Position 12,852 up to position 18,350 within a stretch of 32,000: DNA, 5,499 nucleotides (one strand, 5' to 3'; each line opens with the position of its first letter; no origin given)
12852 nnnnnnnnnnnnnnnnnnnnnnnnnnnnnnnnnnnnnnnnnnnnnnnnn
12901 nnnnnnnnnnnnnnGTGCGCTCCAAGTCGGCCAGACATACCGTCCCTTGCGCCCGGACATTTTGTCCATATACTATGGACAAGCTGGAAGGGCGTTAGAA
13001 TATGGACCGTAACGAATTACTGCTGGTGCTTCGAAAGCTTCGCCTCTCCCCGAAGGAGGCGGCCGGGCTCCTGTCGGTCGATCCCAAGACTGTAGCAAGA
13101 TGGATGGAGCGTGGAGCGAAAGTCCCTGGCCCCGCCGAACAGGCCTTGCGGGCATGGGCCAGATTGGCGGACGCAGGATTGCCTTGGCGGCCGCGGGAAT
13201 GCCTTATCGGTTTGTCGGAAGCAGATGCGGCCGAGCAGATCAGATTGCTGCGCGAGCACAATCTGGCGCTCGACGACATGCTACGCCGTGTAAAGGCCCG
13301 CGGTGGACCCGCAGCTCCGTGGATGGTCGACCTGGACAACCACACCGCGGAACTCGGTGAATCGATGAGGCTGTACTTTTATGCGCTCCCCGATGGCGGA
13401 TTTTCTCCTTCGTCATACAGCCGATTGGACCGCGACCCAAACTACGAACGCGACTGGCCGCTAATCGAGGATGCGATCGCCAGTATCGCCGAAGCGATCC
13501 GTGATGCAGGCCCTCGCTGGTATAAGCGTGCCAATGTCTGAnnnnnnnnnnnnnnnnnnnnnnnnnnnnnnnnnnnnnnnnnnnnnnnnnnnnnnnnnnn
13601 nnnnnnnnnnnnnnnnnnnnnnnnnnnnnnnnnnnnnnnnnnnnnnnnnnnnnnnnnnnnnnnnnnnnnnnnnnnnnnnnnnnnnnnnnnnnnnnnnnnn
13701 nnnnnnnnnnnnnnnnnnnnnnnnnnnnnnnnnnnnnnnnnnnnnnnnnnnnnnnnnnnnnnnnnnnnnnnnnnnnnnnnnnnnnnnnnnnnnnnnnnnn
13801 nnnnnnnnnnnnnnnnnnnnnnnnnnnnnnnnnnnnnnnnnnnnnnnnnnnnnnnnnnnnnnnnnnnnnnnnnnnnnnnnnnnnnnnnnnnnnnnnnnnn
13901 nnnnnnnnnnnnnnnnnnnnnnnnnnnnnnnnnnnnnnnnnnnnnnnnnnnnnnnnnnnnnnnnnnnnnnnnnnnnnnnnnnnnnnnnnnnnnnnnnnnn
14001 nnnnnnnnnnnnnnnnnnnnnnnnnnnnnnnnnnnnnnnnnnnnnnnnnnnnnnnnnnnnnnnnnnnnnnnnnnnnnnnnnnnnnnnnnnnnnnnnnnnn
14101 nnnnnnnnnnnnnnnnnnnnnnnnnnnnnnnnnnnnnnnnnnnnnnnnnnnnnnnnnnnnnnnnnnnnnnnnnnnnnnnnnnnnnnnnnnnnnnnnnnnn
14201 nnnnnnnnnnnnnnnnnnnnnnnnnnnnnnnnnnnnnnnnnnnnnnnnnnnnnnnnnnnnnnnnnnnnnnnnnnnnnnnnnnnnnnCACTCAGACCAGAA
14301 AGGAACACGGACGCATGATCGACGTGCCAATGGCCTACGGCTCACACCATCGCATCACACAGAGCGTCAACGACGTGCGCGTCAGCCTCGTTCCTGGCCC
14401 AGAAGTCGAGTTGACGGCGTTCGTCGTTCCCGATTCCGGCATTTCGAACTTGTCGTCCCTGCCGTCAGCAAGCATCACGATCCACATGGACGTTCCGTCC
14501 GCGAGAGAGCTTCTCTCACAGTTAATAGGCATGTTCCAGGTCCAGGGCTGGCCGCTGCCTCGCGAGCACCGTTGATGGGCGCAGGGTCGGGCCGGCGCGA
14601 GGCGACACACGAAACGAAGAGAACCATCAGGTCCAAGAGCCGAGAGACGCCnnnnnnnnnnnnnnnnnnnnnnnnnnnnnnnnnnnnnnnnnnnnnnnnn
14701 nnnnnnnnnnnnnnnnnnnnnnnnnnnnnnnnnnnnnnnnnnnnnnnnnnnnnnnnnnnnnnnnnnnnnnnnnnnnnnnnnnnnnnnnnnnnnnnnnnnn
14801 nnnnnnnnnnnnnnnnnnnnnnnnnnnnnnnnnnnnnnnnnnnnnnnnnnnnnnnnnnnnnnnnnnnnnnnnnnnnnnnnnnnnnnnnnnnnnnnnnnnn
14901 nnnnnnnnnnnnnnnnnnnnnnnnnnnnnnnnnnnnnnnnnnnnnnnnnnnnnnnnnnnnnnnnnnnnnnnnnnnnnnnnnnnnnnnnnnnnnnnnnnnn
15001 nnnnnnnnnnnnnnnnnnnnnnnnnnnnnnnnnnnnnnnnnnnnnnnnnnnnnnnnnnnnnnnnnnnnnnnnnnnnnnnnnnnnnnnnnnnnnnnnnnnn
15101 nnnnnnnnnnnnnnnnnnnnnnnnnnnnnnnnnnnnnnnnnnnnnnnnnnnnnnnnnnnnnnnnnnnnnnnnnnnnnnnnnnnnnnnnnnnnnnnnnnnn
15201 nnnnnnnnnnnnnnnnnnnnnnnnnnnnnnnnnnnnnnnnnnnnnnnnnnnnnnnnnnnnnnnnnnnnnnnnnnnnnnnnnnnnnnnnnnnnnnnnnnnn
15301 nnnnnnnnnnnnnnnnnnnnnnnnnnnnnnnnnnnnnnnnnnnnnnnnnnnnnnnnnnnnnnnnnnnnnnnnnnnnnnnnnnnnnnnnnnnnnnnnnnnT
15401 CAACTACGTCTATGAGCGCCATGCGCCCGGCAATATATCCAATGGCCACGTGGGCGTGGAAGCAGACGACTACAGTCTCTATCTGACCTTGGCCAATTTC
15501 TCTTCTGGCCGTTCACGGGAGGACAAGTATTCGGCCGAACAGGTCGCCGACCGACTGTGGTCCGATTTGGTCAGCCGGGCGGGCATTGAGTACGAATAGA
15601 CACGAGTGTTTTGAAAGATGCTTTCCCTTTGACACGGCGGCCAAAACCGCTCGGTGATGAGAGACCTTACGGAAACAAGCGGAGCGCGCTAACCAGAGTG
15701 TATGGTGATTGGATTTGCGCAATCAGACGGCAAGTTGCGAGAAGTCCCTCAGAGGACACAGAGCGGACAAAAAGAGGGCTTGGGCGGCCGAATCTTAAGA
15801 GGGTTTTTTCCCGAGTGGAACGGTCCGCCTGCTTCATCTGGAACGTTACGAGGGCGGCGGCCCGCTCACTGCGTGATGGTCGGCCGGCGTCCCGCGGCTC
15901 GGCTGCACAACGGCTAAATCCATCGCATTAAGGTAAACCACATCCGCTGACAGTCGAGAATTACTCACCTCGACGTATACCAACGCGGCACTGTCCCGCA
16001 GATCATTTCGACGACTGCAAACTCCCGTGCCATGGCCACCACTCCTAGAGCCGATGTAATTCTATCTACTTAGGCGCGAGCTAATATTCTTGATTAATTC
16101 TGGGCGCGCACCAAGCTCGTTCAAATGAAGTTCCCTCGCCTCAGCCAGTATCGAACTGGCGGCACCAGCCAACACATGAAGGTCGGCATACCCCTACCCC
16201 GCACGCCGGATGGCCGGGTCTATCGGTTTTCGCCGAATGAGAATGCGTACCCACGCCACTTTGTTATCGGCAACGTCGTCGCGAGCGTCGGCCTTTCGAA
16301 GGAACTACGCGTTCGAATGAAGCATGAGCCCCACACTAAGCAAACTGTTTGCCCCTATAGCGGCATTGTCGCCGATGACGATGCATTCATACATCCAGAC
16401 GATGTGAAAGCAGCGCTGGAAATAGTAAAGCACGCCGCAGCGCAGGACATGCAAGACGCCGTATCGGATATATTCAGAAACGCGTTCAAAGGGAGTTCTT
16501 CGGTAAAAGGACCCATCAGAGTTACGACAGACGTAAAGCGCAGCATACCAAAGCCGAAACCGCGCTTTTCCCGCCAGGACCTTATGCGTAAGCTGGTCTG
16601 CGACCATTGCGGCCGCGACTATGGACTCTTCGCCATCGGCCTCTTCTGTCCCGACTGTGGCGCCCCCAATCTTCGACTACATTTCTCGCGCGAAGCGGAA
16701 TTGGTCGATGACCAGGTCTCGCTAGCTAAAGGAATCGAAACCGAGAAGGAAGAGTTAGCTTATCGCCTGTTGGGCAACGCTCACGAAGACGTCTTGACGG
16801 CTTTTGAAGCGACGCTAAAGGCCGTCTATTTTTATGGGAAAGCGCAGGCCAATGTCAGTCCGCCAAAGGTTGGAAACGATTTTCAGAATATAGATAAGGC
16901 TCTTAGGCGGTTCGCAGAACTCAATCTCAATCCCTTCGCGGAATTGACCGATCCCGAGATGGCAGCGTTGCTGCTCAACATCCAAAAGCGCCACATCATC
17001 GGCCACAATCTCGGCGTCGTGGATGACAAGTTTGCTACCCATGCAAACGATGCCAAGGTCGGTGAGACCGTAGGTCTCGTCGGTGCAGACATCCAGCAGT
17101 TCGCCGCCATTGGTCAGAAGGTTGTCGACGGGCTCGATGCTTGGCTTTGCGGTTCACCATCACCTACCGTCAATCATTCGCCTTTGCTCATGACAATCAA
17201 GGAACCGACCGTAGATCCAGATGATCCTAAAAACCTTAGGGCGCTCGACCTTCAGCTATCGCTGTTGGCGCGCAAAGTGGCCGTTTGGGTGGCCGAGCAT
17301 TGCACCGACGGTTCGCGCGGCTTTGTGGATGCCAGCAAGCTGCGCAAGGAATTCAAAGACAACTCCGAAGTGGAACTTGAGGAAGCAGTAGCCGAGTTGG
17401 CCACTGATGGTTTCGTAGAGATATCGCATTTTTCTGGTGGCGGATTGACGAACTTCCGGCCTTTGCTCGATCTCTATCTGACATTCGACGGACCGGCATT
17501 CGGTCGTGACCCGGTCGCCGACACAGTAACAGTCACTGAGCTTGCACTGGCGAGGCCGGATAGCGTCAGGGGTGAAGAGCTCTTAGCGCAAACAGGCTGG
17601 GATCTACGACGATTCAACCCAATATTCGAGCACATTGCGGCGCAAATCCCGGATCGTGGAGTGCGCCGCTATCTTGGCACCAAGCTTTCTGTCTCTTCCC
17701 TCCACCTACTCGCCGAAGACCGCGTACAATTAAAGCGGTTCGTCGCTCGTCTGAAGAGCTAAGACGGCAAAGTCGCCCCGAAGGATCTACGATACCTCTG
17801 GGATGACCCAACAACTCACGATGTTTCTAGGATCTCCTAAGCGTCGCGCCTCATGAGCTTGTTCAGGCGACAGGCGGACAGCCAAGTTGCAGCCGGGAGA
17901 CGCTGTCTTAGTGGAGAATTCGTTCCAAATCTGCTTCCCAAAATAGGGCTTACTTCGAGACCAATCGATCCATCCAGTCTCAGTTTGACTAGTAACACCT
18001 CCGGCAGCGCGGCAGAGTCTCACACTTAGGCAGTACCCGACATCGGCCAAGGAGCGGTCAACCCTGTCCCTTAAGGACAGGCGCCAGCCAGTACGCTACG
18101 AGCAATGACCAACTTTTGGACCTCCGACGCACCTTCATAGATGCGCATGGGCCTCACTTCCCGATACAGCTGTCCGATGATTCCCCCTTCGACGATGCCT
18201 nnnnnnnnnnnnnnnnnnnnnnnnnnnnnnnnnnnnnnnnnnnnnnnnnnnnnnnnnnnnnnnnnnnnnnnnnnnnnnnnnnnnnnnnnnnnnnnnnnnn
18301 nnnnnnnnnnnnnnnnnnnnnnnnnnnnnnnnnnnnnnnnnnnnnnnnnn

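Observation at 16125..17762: Orphan 545-aa zinc-ribbon protein with a candidate HEPN Rx4H motif in a low-GC patch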

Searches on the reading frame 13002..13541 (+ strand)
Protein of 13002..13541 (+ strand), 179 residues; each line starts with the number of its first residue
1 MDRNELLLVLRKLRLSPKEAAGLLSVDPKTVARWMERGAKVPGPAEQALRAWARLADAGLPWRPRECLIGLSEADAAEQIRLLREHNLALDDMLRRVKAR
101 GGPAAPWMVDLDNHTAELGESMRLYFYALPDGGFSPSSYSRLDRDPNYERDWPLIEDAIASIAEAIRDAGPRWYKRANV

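Call 10: search_protein_families(library=pfam, proteins=[window:13002-13541:+], max_evalue=0.01)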
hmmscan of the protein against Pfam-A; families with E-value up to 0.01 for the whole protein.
window:13002-13541:+ (179 aa): 3 families
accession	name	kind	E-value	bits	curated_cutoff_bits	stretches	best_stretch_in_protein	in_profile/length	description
PF13384.12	HTH_23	-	0.00085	19.5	24.6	1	8-37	13-40/50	Homeodomain-like domain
PF12728.13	HTH_17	-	0.0013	19.4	27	1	15-38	2-25/51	Helix-turn-helix domain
PF20432.4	Xre-like-HTH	-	0.0043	17.8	25.8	0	9-41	18-49/63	Antitoxin Xre-like helix-turn-helix domain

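Call 11: search_protein_families(library=padloc, proteins=[window:13002-13541:+], max_evalue=0.01)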
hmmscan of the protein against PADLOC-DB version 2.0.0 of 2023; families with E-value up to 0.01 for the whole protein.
window:13002-13541:+ (179 aa): 1 family
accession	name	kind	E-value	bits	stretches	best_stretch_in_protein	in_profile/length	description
PDLC04133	mad1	-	0.00083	17.6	0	14-42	5-33/60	mads_1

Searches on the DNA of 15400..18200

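Call 76: search_rna_families(source=window, start=15400, end=18200, threshold=evalue, max_evalue=1)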
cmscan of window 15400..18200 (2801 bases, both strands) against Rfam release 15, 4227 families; matches with E-value up to 1: 0.
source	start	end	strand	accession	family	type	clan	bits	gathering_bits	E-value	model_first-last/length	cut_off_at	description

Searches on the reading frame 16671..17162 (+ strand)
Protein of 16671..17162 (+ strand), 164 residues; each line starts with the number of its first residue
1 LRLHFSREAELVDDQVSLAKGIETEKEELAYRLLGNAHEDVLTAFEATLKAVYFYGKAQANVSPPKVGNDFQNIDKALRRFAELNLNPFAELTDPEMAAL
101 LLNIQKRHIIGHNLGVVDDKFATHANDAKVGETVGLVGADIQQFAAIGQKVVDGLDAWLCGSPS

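Call 45: predict_structure(alignment_id=A4)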
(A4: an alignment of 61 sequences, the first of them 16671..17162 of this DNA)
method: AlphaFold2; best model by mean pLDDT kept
length: 164 residues; sequences in the alignment: 61
mean_pLDDT: 89.6   pTM: 0.84
mean pLDDT of the five models: 89.6, 88.1, 87.0, 87.0, 85.2
residues with pLDDT >= 90: 112; 70-90: 43; 50-70: 8; < 50: 1
segments of 3 or more residues with pLDDT < 50: none
pLDDT, mean of each block of 10 residues (from residue 1): 93 95 89 93 97 95 92 96 97 97 87 69 75 81 97 93 56
secondary structure, 60 per line:
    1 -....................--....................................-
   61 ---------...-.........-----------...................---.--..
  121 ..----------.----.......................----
elements in order: H2-21 H24-59 H74-82 H94-112 H119-122 H138-160

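Call 47: fold_search(model_id=the predicted structure, library=pdb)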
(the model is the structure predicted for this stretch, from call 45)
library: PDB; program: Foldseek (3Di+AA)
matches with E <= 10: 189; with E <= 0.001: 0
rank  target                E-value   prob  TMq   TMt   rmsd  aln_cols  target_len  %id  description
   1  1ylm_A                3.7e-01  0.84  0.42  0.46   7.0       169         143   11  Structure of Cytosolic Protein of Unknown Function YutE from Bacillus subtilis (released 2005-03-01)
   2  5iqp_B                6.4e-01  0.13  0.23  0.17  17.3       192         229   12  14-3-3 PROTEIN TAU ISOFORM (released 2016-03-23)
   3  5fsh_A                9.0e-01  0.44  0.37  0.17  10.8       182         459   16  Crystal structure of Thermus thermophilus Csm6 (released 2016-01-27)
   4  9bqw_A                1.1e+00  0.14  0.21  0.25  15.9       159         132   11  Fab F945-DbpA complex (released 2025-08-06)
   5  3efz_A                1.5e+00  0.13  0.28  0.23  15.0       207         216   12  Crystal Structure of a 14-3-3 protein from cryptosporidium parvum (cgd1_2980) (released 2008-09-23)
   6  9zuz_B                1.5e+00  0.08  0.18  0.12  16.8       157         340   10  Translation Initiation Factor eIF-2B complex with the Isohexide Diamine GSK735 (released 2026-03-04)
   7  9ew5_D                1.5e+00  0.11  0.25  0.19  16.8       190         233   14  Ternary structure of 14-3-3s, C-RAF phosphopeptide (pS259) 12mer and compound 23 (1083848) (released 2025-04-16)
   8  5l0f_A                1.7e+00  0.23  0.28  0.26  10.0       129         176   16  Human metavinculin quadruple mutant (residues 959-1134) (released 2016-08-31)
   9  2cj8_B                1.8e+00  0.13  0.23  0.26  15.6       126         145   13  Crystal Structure of a Cell Wall Invertase Inhibitor from Tobacco (pH 9.5) (released 2006-04-03)
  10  5m4y_C                1.9e+00  0.09  0.24  0.22  13.8       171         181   15  Crystal structure of the Sec3/Sso2 complex at 2.20 angstrom resolution (released 2017-02-08)
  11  8qdv_G                1.9e+00  0.07  0.23  0.18  19.0       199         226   12  Structure of 14-3-3 zeta delta C with the bivalent tau-pS214-pS324 peptide (released 2024-09-11)
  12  3h2u_C                2.0e+00  0.38  0.38  0.36   9.3       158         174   14  Human raver1 RRM1, RRM2, and RRM3 domains in complex with human vinculin tail domain Vt (released 2009-07-28)
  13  8g9j                  2.0e+00  0.06  0.19  0.16  18.5       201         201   16  Geometrically programmable nanomaterial construction using regularized protein building blocks (released 2024-03-13)
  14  6fna_B                2.1e+00  0.08  0.22  0.18  18.8       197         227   15  Mono- and bivalent 14-3-3 inhibitors for characterizing supramolecular lysine-PEG interactions in proteins (released 2018-07-04)
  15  6kzg_B                2.1e+00  0.08  0.22  0.17  16.8       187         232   13  14-3-3 protein in Complex with CIC S301 phosphorylated peptide (released 2020-09-30)
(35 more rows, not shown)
